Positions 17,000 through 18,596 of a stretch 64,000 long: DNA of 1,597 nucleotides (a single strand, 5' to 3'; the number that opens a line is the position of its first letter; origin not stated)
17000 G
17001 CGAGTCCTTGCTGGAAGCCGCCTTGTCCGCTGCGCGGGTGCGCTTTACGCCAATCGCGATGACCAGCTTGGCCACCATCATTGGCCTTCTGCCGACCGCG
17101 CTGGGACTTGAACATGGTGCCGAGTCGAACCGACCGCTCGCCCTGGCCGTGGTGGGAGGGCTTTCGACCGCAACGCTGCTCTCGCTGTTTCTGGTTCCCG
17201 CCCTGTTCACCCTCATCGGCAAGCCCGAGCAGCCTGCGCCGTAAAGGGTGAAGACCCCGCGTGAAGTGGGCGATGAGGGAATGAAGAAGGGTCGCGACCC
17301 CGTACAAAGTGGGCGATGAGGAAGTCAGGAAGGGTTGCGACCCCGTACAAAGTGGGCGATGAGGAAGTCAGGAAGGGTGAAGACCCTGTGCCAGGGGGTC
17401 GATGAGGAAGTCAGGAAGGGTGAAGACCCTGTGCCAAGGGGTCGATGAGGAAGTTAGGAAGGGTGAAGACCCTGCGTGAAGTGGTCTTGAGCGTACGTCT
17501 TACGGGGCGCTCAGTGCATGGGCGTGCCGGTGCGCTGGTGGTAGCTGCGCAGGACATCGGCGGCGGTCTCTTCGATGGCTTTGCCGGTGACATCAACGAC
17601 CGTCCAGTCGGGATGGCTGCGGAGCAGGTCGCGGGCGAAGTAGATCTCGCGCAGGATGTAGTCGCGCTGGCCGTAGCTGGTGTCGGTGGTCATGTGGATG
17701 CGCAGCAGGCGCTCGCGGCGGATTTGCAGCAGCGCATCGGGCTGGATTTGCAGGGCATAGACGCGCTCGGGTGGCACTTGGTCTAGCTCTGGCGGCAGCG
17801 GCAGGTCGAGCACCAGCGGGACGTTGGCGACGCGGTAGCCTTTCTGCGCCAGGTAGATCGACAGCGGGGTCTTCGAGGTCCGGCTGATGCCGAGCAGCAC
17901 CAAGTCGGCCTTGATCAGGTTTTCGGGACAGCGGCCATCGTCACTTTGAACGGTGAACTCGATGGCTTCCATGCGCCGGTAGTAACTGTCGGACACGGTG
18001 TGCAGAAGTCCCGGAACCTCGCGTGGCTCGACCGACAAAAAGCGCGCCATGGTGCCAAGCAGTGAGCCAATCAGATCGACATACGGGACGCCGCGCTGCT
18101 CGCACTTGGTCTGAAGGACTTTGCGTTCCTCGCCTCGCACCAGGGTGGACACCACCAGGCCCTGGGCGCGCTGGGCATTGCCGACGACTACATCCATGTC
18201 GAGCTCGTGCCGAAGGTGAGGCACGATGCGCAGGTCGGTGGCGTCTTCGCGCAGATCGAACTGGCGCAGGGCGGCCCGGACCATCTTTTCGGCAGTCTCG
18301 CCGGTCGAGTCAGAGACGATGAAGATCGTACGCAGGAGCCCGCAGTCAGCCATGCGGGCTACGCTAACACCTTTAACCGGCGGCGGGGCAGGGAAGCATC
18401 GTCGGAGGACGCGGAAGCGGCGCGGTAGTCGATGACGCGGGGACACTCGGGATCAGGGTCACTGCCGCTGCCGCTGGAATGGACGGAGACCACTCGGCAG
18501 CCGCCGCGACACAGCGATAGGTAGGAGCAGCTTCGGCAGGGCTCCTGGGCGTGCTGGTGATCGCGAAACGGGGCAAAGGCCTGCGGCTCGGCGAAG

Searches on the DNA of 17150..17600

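Call 23: search_rna_families(source=window, start=17150, end=17600, threshold=evalue, max_evalue=10)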
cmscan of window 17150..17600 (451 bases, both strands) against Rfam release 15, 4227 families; matches with E-value up to 10: 11.
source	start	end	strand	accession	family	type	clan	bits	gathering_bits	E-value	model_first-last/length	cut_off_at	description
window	17365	17394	-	RF00362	Pospi_RY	Cis-reg;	-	22.6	40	0.072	22-51/79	no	Pospiviroid RY motif stem loop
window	17186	17291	+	RF01064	mir-253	Gene; miRNA;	-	15.1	72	4.1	1-98/98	no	mir-253 microRNA precursor family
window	17261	17358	+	RF02151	MIMT1_1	Gene; lncRNA;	-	15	45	1.9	1-88/88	no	MER1 repeat containing imprinted transcript 1 conserved region 1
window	17309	17378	+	RF01121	sR38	Gene; snRNA; snoRNA; CD-box;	-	14.1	50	0.7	1-59/59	no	Small nucleolar RNA sR38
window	17311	17371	+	RF02040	HOTTIP_1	Gene; lncRNA;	-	12.9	50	2.8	1-57/57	no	HOXA transcript at the distal tip, conserved region 1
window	17458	17475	-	RF01716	PhotoRC-I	Cis-reg;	-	11.2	45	3.4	3-22/44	no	PhotoRC-I RNA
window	17441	17492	+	RF01129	sR44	Gene; snRNA; snoRNA; CD-box;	-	10.9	45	4.1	1-55/55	no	Small nucleolar RNA sR44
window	17355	17391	+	RF01129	sR44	Gene; snRNA; snoRNA; CD-box;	-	10.6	45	4.9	1-55/55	no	Small nucleolar RNA sR44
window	17398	17439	+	RF01126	sR41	Gene; snRNA; snoRNA; CD-box;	-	10.6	54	5.5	1-53/53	no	Small nucleolar RNA sR41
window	17398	17481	+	RF01134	sR30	Gene; snRNA; snoRNA; CD-box;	-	9.6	38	7.8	1-57/57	no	Small nucleolar RNA sR30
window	17312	17329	+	RF01129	sR44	Gene; snRNA; snoRNA; CD-box;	-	9.6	45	9.9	1-55/55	no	Small nucleolar RNA sR44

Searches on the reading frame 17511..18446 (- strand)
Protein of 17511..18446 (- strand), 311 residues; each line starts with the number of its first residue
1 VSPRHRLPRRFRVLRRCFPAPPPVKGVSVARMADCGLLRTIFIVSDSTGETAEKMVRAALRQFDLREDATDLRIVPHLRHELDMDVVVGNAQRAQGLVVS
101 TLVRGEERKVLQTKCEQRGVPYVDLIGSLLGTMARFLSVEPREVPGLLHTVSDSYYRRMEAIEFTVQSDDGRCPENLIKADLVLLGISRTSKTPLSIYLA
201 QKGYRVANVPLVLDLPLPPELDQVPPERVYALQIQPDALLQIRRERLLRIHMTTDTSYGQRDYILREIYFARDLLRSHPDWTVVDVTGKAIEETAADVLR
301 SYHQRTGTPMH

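Call 33: search_protein_families(library=pfam, proteins=[window:17511-18446:-])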
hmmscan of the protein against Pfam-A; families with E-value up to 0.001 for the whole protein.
window:17511-18446:- (311 aa): 1 family
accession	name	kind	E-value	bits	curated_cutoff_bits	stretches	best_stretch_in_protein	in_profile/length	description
PF03618.20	Kinase-PPPase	-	3e-85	286.4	23.5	1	41-299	1-256/256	Kinase/pyrophosphorylase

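Call 57: find_homologous_proteins(query=window:17511-18350:-, max_evalue=1e-60)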
Query window:17511-18350:- (279 aa): 1408 proteins with E <= 1e-60 among 8000 candidates; the best 120 are listed.
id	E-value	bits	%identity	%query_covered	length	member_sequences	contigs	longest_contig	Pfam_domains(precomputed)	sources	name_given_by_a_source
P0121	9.5e-169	578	94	100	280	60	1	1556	PF03618.21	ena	-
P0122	2.1e-135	468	80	94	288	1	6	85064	PF03618.21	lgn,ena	-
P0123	2.4e-134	465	78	97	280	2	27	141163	PF03618.21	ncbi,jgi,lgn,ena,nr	ncbi:MAG TPA: pyruvate, water dikinase regulatory protein [Pseudomonadota bacterium]|jgi:regulator o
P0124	1.0e-126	440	74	98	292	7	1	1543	PF03618.21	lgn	-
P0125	1.8e-124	433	74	98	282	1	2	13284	PF03618.21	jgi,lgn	jgi:regulator of PEP synthase PpsR (kinase-PPPase family)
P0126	4.4e-123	428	73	98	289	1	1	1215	PF03618.21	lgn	-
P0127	1.0e-119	417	71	98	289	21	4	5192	PF03618.21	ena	-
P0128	7.3e-119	414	68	95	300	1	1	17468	PF03618.21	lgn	-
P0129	8.2e-119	414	71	95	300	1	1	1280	PF03618.21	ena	-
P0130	9.1e-119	414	71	95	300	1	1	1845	PF03618.21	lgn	-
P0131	9.3e-119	414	71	95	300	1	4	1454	PF03618.21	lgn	-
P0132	1.0e-118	414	71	95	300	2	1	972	PF03618.21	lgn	-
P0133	4.0e-118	412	71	95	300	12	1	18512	PF03618.21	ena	-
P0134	1.1e-117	410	71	95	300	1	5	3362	PF03618.21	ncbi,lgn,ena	-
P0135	1.1e-117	410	71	95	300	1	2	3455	PF03618.21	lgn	-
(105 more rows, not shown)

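Call 58: find_encoding_contigs(protein=P0122, flank=5000, max_places=3)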
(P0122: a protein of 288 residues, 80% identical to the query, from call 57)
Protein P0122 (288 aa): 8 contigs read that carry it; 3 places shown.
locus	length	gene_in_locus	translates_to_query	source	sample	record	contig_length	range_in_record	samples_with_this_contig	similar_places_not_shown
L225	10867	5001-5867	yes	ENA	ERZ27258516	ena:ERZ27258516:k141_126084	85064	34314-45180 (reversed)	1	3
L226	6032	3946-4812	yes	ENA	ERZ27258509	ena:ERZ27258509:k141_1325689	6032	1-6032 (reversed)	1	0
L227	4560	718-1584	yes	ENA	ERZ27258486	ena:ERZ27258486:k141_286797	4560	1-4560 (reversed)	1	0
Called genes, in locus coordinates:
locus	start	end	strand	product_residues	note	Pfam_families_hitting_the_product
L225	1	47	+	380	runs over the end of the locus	PF02558:ApbA, PF08546:ApbA_C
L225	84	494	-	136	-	PF01649:Ribosomal_S20p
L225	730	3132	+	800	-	PF01131:Topoisom_bac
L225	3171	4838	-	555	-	PF03130:HEAT_PBS (faint), PF13646:HEAT_2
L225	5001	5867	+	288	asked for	PF03618:Kinase-PPPase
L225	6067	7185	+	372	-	PF00941:FAD_binding_5, PF03450:CO_deh_flav_C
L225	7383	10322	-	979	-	PF02985:HEAT (faint), PF13646:HEAT_2 (weak), PF00248:Aldo_ket_red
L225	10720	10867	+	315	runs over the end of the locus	PF00990:GGDEF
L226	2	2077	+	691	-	?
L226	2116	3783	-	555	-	PF03130:HEAT_PBS (faint), PF13646:HEAT_2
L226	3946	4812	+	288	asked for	PF03618:Kinase-PPPase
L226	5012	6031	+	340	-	?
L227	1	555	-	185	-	?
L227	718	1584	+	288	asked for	PF03618:Kinase-PPPase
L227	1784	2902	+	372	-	PF00941:FAD_binding_5, PF03450:CO_deh_flav_C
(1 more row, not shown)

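Call 59: find_encoding_contigs(protein=P0123, flank=5000, max_places=4)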
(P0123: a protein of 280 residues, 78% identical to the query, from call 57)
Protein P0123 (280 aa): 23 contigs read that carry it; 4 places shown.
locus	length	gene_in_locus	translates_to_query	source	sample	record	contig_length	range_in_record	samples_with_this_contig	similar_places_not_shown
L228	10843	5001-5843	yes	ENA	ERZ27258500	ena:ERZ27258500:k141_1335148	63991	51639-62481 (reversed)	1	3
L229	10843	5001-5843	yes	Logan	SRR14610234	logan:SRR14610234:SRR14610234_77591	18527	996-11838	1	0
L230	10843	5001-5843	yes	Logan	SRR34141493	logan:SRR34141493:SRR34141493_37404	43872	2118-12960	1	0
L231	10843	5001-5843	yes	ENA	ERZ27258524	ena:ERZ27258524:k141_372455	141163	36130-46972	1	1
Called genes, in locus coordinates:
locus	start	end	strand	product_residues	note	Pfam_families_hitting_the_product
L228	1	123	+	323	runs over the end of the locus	PF02412:TSP_3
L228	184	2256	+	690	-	-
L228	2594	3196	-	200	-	-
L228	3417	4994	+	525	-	PF04055:Radical_SAM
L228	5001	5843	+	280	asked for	PF03618:Kinase-PPPase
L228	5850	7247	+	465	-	PF00149:Metallophos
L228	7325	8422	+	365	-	PF00155:Aminotran_1_2, PF00266:Aminotran_5 (faint), PF01041:DegT_DnrJ_EryC1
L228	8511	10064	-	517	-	PF01833:TIG, PF01839:FG-GAP (faint), PF13517:FG-GAP_3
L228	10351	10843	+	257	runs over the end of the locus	-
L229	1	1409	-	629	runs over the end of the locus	PF07719:TPR_2 (faint), PF13424:TPR_12 (weak)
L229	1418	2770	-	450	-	PF01637:ATPase_2 (faint)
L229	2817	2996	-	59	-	-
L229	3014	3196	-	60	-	-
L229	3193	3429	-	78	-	-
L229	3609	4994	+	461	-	PF04055:Radical_SAM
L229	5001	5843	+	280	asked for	PF03618:Kinase-PPPase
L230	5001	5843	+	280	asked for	PF03618:Kinase-PPPase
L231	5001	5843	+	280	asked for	PF03618:Kinase-PPPase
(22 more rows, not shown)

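Call 60: find_encoding_contigs(protein=P0121, flank=3000, max_places=3)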
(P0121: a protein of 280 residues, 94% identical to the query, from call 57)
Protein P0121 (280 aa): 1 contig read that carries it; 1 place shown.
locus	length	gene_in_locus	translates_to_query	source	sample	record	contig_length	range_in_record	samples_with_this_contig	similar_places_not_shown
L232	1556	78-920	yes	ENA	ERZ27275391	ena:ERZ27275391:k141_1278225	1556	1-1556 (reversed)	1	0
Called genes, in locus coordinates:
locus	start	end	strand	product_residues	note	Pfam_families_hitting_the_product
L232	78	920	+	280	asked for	PF03618:Kinase-PPPase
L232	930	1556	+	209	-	?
